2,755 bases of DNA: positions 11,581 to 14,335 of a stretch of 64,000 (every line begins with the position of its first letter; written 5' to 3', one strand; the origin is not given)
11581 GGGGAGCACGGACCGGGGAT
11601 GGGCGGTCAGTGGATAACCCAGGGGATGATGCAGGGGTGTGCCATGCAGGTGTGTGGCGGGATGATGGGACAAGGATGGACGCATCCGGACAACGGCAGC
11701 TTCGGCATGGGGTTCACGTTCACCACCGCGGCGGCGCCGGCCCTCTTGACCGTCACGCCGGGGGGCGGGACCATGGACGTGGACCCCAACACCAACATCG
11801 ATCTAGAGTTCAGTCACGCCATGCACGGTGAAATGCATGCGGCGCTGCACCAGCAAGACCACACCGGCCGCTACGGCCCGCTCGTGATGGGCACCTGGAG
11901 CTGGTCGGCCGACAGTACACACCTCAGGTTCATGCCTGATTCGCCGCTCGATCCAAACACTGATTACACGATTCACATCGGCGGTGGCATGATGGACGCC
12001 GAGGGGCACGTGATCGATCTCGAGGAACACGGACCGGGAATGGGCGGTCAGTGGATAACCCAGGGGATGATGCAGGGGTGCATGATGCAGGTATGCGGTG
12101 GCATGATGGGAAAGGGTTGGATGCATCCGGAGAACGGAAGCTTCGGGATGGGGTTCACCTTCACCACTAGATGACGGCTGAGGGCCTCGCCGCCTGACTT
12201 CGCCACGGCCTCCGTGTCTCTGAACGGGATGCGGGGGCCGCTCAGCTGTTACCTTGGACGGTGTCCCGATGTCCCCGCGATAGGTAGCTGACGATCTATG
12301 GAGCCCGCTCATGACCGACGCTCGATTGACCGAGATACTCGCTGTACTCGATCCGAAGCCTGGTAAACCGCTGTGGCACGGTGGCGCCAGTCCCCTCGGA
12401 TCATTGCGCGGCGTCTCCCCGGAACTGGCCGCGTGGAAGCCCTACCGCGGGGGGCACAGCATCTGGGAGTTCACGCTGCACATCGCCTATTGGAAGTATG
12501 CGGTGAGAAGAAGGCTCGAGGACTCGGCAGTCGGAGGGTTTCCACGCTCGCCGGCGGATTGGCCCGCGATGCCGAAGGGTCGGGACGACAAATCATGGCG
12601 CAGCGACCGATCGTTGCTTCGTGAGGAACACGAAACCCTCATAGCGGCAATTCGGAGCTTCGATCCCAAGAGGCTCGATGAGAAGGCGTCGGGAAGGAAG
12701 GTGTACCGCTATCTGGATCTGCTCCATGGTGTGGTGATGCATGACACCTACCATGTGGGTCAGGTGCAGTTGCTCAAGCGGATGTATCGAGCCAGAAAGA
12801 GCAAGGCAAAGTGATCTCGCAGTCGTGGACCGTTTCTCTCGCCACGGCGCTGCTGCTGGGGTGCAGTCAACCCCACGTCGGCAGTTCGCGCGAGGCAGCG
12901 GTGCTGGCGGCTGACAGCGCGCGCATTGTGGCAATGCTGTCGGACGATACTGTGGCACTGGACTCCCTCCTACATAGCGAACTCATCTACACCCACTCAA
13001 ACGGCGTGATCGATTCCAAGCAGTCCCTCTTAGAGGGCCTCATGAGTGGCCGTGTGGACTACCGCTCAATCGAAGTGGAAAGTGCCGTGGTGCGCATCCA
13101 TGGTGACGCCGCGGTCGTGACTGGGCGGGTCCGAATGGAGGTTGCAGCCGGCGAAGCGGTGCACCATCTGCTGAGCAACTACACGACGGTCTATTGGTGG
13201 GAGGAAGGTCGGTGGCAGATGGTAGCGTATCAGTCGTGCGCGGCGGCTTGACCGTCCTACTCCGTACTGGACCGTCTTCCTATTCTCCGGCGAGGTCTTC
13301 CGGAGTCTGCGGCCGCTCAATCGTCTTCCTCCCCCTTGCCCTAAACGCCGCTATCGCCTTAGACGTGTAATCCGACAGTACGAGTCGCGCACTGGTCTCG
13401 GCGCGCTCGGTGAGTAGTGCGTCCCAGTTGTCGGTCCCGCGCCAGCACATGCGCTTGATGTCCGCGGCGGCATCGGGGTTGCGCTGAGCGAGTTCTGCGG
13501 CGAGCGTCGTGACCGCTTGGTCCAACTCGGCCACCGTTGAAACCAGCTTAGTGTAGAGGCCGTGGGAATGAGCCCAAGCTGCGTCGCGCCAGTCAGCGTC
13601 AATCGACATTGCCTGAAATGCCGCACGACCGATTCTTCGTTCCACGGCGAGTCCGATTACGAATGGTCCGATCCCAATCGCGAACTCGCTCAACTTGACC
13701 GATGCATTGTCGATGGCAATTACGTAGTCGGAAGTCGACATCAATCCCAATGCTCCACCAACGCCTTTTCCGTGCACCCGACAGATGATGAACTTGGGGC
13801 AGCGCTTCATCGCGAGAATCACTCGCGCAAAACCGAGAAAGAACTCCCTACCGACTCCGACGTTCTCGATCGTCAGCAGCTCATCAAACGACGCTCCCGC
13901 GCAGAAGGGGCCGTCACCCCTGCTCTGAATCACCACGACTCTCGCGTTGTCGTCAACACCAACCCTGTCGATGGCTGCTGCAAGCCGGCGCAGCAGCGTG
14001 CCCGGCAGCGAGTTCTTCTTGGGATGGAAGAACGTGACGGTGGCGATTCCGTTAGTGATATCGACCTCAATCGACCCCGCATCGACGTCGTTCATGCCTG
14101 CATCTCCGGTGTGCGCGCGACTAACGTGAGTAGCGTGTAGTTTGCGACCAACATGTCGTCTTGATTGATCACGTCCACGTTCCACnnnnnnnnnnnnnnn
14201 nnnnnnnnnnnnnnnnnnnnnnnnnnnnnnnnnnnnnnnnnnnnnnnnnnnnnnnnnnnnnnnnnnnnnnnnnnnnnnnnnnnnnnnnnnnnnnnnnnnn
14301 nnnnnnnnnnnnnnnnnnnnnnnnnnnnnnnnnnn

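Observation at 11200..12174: Internally duplicated Met-rich lipoprotein under an ArsR-family gene in the Cu/Ag island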

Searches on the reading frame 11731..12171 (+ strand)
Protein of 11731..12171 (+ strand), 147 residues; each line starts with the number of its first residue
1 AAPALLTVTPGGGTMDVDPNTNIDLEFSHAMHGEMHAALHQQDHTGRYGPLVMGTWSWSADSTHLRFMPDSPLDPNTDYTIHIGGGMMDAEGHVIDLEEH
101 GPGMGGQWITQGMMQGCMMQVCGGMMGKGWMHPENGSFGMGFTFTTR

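Call 16: predict_structure(alignment_id=A1)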
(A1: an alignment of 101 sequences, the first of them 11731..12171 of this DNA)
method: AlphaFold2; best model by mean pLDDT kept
length: 147 residues; sequences in the alignment: 101
mean_pLDDT: 90.0   pTM: 0.86
mean pLDDT of the five models: 90.0, 88.9, 88.2, 87.5, 84.6
residues with pLDDT >= 90: 102; 70-90: 33; 50-70: 12; < 50: 0
segments of 3 or more residues with pLDDT < 50: none
pLDDT, mean of each block of 10 residues (from residue 1): 94 97 98 92 73 96 98 97 95 92 90 71 73 90 96
secondary structure, 60 per line:
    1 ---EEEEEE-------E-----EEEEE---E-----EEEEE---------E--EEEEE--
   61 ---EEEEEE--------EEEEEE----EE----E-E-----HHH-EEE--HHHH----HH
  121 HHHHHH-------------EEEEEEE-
elements in order: E4-9 E23-27 E37-41 E54-58 E64-69 E78-83 E106-108 H111-114 H119-126 E140-146
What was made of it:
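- On Pfam Big_5 (PF13205) bacterial Ig-like domain: The AF2 model is an Ig-like sandwich (call 16).
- On CusF family (CusF_Ec, OB-fold Cu(I)/Ag(I) chaperone): The predicted fold is an Ig sandwich (call 16).
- Checked: The rest of the 'tail' is predicted to fold back, ending in a strand that joins the sandwich (call 16).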

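Call 17: find_related_loci(query=A1, collection=genome_contigs, flank=10000)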
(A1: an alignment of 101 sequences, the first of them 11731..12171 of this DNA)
Query A1 (147 aa) in genome_contigs; peptide patterns used: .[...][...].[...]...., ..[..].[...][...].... (x = any residue, [..] = any of these).
172 stretches matched a pattern; 152 encode a relative of the query (tblastn E <= 1e-3); the best 80 are kept; 80 distinct loci.
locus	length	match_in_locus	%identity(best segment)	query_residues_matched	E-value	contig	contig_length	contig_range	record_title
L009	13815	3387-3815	61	2-147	3e-55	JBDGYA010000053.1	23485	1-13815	MAG: Gemmatimonadota bacterium isolate M3-30_Bin_280 M3-30_Bin_280_scaffold_6462, whole genome shotgun sequence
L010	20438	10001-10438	54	1-147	2e-51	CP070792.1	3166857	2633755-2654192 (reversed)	MAG: Gemmatimonadota bacterium isolate bin1440 chromosome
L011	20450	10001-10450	60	1-147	4e-48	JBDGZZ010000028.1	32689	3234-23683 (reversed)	MAG: Gemmatimonadota bacterium isolate M3-44_Bin_125 M3-44_Bin_125_scaffold_5243, whole genome shotgun sequence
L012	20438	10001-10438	58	4-147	7e-45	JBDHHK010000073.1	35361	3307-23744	MAG: Gemmatimonadota bacterium isolate M8-62_Bin_191 M8-62_Bin_191_scaffold_9889, whole genome shotgun sequence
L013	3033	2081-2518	57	4-147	2e-43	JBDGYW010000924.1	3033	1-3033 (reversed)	MAG: Gemmatimonadota bacterium isolate M3-38_Bin_161 M3-38_Bin_161_scaffold_284202, whole genome shotgun sequence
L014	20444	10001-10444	55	3-146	9e-42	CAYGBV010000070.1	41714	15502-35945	MAG TPA_asm: uncultured Gemmatimonadaceae bacterium isolate ERP108616_co1_411 genome assembly, contig: k119_132704, whol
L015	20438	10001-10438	55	4-147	1e-39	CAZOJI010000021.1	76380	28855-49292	MAG TPA_asm: uncultured Gemmatimonadaceae bacterium isolate SRP141376_co2_135 genome assembly, contig: NODE_852_length_7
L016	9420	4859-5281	53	1-147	2e-39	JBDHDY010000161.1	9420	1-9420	MAG: Gemmatimonadota bacterium isolate M8-44_Bin_129 M8-44_Bin_129_scaffold_41847, whole genome shotgun sequence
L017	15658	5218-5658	51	4-146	5e-38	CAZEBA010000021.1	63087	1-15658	MAG TPA_asm: uncultured Gemmatimonadota bacterium isolate SRP321284_co1_122 genome assembly, contig: NODE_525_length_630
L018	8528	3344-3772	52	4-146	3e-36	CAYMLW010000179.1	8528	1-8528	MAG TPA_asm: uncultured Gemmatimonadaceae bacterium isolate SRP141376_co2_92 genome assembly, contig: NODE_15079_length_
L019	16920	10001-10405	49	5-146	2e-35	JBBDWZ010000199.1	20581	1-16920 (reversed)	MAG: Gemmatimonadota bacterium isolate LejiaD_2_62_10 Lejia_D_4192_length_20581_cov_6, whole genome shotgun sequence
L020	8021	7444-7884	51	4-146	2e-35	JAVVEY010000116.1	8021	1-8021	MAG: Longimicrobiales bacterium isolate TamC13-33 NODE_7559_length_8021_cov_5.318855, whole genome shotgun sequence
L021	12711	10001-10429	52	4-146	2e-35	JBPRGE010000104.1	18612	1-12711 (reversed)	MAG: Candidatus Longimicrobiales bacterium M2_2A_002 megahit_494558, whole genome shotgun sequence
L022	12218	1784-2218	52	4-146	1e-34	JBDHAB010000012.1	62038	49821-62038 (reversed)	MAG: Gemmatimonadota bacterium isolate M3-44_Bin_129 M3-44_Bin_129_scaffold_932, whole genome shotgun sequence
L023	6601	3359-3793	52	4-146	9e-35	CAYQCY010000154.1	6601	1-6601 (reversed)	MAG TPA_asm: uncultured Gemmatimonadaceae bacterium isolate SRP141376_co1_316 genome assembly, contig: NODE_19613_length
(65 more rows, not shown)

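Call 21: fold_search(model_id=the predicted structure, library=pdb)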
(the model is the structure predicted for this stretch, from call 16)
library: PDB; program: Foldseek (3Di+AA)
matches with E <= 10: 1912; with E <= 0.001: 23
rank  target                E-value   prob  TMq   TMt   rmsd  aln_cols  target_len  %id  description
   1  8q00_C                2.0e-05  1.00  0.45  0.24   4.4        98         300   26  TssM-Ub-PA complex - A USP-like DUB from B. pseudomallei (193-430) reacted with Ub-PA (released 2023-12-13)
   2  2c9r                  2.3e-05  1.00  0.45  0.67   3.0        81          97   26  apo-H91F CopC (released 2006-05-03)
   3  8q00_A                4.3e-05  1.00  0.45  0.24   3.6        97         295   26  TssM-Ub-PA complex - A USP-like DUB from B. pseudomallei (193-430) reacted with Ub-PA (released 2023-12-13)
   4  1ix2_B                7.2e-05  1.00  0.55  0.75   3.5       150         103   16  Crystal Structure of Selenomethionine PcoC, a Copper Resistance Protein from Escherichia coli (released 2002-11-27)
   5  1m42                  8.6e-05  1.00  0.50  0.68   5.9       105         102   20  Solution structure of apoCopC from Pseudomonas syringae (released 2002-11-06)
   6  4uic                  1.1e-04  1.00  0.43  0.11   3.9        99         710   12  Crystal structure of the S-layer protein rSbsC(31-844) (released 2016-04-13)
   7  1lyq_A                1.1e-04  1.00  0.47  0.66   5.9       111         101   22  Crystal Structure of PcoC, a Methionine Rich Copper Resistance Protein from Escherichia coli (released 2002-11-27)
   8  4zfq                  1.4e-04  1.00  0.45  0.21   2.7        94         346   24  Structure of M. tuberculosis (3,3) L,D-Transpeptidase, LdtMt5. (Meropenen-adduct form) (released 2015-09-02)
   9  1lyq_B                2.0e-04  1.00  0.48  0.65   6.2       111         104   20  Crystal Structure of PcoC, a Methionine Rich Copper Resistance Protein from Escherichia coli (released 2002-11-27)
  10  8ytq_C                2.4e-04  1.00  0.48  0.55   3.7       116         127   16  The structure of apoCopC from Thioalkalivibrio paradoxus (released 2024-04-24)
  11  6d5a                  2.6e-04  1.00  0.49  0.23   3.1       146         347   18  Crystal structure of L,D-transpeptidase 5 from Mycobacterium tuberculosis in apo form (released 2019-02-27)
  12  8ytq_B                2.7e-04  1.00  0.52  0.59   3.0       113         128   15  The structure of apoCopC from Thioalkalivibrio paradoxus (released 2024-04-24)
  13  4jmn                  2.9e-04  1.00  0.44  0.31   4.3        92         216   15  Crystal structure of LD transpeptidase LdtMt1 from M. tuberculosis (released 2013-10-23)
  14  4uj6                  3.9e-04  1.00  0.44  0.11   3.6       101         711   11  Structure of surface layer protein SbsC, domains 1-6 (released 2016-04-27)
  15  5icu                  4.3e-04  1.00  0.48  0.65   5.9       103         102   16  The crystal structure of CopC from Methylosinus trichosporium OB3b (released 2016-04-06)
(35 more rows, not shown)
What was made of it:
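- On CopC/PcoC (PF04234): Generic Ig domains score equally well (call 21).
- Closest known: CopC/PcoC. Same: These are among the best structural matches (call 21).
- Foldseek ranks CopC/PcoC among the top hits (E 2e-5 to 1e-4, TM 0.65-0.75 on the target) (call 21). Foldseek places CopC/PcoC among the best matches (call 21).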

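Call 23: search_solved_structures(query=A1, max_evalue=10, show_alignments=3)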
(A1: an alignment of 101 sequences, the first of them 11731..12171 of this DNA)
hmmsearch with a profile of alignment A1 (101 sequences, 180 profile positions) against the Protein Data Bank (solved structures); distinct sequences matched with E-value up to 10: 17.
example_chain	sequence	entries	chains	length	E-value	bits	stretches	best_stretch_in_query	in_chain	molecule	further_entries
8ssi_A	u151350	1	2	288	0.00096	22.3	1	54-124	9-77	Deubiquitinase TssM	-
8pz3_A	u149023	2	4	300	0.0024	21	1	54-124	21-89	TssM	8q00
8rw9_E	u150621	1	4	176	0.093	15.8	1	51-114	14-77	S-layer protein sap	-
8rwf_A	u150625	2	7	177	0.094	15.8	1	51-114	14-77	S-layer protein sap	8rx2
4k73_A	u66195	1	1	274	0.14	15.2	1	33-115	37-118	L,D-transpeptidase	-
6d4k_A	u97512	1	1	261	0.2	14.7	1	35-115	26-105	Probable L,D-transpeptidase 3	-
6d51_A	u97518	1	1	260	0.23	14.6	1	36-115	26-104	Probable L,D-transpeptidase 3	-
9y3y_H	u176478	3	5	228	0.23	14.5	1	85-132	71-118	Antibody 49_C09 heavy chain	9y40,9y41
4zjg_A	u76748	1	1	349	0.36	13.9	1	47-103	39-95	alpha-2-Macroglobulin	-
44ab_P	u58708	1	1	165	0.44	13.6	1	85-130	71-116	2C12 Heavy chain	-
2w2f_A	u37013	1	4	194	0.44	13.6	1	121-149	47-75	P-COUMARIC ACID DECARBOXYLASE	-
6qx4_A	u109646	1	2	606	0.55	13.3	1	51-114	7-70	S-layer protein sap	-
6hhu_A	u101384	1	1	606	0.56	13.3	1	51-114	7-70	S-layer protein sap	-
9g93_A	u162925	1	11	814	0.62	13.1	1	51-114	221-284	S-layer protein sap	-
7t4q_F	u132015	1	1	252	0.82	12.7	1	85-129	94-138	Fab 2C12 heavy chain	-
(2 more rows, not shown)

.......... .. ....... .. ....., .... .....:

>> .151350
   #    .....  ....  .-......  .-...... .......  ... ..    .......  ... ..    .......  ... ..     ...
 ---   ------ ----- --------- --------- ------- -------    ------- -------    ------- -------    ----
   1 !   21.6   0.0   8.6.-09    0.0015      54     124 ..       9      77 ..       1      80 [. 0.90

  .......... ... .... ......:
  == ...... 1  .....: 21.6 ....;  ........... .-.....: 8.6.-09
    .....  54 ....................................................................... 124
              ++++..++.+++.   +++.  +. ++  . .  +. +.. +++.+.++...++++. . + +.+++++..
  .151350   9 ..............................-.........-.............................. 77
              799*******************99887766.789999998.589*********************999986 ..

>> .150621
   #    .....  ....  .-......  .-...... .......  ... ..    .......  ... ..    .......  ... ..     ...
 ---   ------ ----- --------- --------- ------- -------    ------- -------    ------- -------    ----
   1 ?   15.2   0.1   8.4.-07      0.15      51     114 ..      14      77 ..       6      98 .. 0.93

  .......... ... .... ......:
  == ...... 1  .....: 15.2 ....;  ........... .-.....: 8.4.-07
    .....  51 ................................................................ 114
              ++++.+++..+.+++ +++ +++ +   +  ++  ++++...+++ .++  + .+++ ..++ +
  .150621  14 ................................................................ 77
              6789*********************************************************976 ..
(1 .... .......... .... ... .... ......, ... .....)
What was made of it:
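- Closest known: Big_5. Same: PDB profile hits are to the TssM and Sap Ig domains (call 23).
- Tried and rejected: PDB sequence search with the profile (call 23).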

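Call 45: search_protein_representatives(alignment_id=A1)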
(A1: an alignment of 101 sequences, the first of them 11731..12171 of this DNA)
Query: 101 sequences, 180 profile positions. Proteins with E-value up to 0.001 (for the whole library): 18906; up to 1e-10: 6592; up to 1e-30: 1143. The best 150 are listed.
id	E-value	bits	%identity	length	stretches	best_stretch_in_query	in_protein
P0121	1.3e-220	742.0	-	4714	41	33-132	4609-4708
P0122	6.4e-202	681.1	-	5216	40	32-130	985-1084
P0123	6.5e-180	609.4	-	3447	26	33-129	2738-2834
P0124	3.8e-169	574.3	-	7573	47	28-123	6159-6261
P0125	1.8e-157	536.2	-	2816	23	20-120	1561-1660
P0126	1.1e-152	520.7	-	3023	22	28-115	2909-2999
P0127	1.5e-152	520.2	-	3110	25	28-126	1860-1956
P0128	6.0e-152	518.3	-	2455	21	9-126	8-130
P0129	1.5e-149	510.4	-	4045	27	30-126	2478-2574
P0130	2.7e-143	490.1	-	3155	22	33-128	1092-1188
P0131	2.0e-142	487.2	-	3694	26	31-127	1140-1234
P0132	1.7e-141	484.2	-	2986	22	24-125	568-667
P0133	8.8e-141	481.9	-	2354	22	32-126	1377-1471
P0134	4.9e-140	479.4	-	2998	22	28-126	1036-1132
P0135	1.9e-139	477.5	-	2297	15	30-127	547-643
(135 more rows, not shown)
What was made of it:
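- Closest known: Big_5. Different: Generic Big_5 proteins are giant multi-repeat surface proteins (call 45).
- Big_5 domains are overwhelmingly found in giant surface proteins (call 45).
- Tried and rejected: Exhaustive profile search with the unit alignment (call 45).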

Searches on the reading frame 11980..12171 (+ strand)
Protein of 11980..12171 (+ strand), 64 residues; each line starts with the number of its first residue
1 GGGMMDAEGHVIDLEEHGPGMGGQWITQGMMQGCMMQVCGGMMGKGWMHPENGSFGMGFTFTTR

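Call 63: find_homologous_proteins(query=window:11980-12171:+, max_evalue=0.01)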
Query window:11980-12171:+ (64 aa): 1 proteins with E <= 0.01 among 1 candidates.
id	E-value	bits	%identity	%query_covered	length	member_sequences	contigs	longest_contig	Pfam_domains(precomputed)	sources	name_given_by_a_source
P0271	3.0e-21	93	70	100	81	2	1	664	-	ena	-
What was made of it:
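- Tried and rejected: Tail-only homologue search (call 63).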

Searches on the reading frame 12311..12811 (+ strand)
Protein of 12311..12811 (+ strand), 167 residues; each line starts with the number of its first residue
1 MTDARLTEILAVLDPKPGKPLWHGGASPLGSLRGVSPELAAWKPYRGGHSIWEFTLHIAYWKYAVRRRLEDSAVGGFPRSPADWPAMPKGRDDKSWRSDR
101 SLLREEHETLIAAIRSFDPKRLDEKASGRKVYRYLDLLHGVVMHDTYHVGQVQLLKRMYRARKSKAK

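Call 4: search_protein_families(library=pfam, proteins=[window:12311-12811:+], max_evalue=1)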
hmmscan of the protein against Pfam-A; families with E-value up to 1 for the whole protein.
window:12311-12811:+ (167 aa): 2 families
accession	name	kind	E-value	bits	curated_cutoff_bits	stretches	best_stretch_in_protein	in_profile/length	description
PF12867.12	DinB_2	-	7.2e-13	49.5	24.8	1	32-152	13-128/128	DinB superfamily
PF05163.17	DinB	-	0.077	13.4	23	1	43-155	34-141/165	DinB family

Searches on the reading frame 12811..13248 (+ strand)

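Call 4: search_protein_families(library=pfam, proteins=[window:12811-13248:+], max_evalue=1)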
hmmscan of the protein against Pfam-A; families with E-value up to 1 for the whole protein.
window:12811-13248:+ (146 aa): 4 families
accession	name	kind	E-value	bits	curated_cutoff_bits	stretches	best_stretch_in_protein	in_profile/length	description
PF14534.12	DUF4440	-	2.4e-18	67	25.2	1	32-137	2-107/107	Domain of unknown function (DUF4440)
PF13474.12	SnoaL_3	-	0.00024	21.9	22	1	33-142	14-116/121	SnoaL-like domain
PF12680.13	SnoaL_2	-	0.0012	19.8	27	1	42-135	8-99/102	SnoaL-like domain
PF08332.16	CaMKII_AD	-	0.0021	18.7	22.1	1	67-145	47-127/128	Calcium/calmodulin dependent protein kinase II association domain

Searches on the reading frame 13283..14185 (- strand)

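Call 61: search_protein_families(library=pfam, proteins=[window:13283-14185:-], max_evalue=0.01)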
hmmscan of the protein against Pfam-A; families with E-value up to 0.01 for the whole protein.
window:13283-14185:- (301 aa): 2 families
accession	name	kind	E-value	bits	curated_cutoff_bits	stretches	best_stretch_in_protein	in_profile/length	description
PF00378.25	ECH_1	-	1.3e-29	103.8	27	1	43-255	2-211/251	Enoyl-CoA hydratase/isomerase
PF16113.10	ECH_2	-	3.9e-15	56.6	27.2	1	54-230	8-186/335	Enoyl-CoA hydratase/isomerase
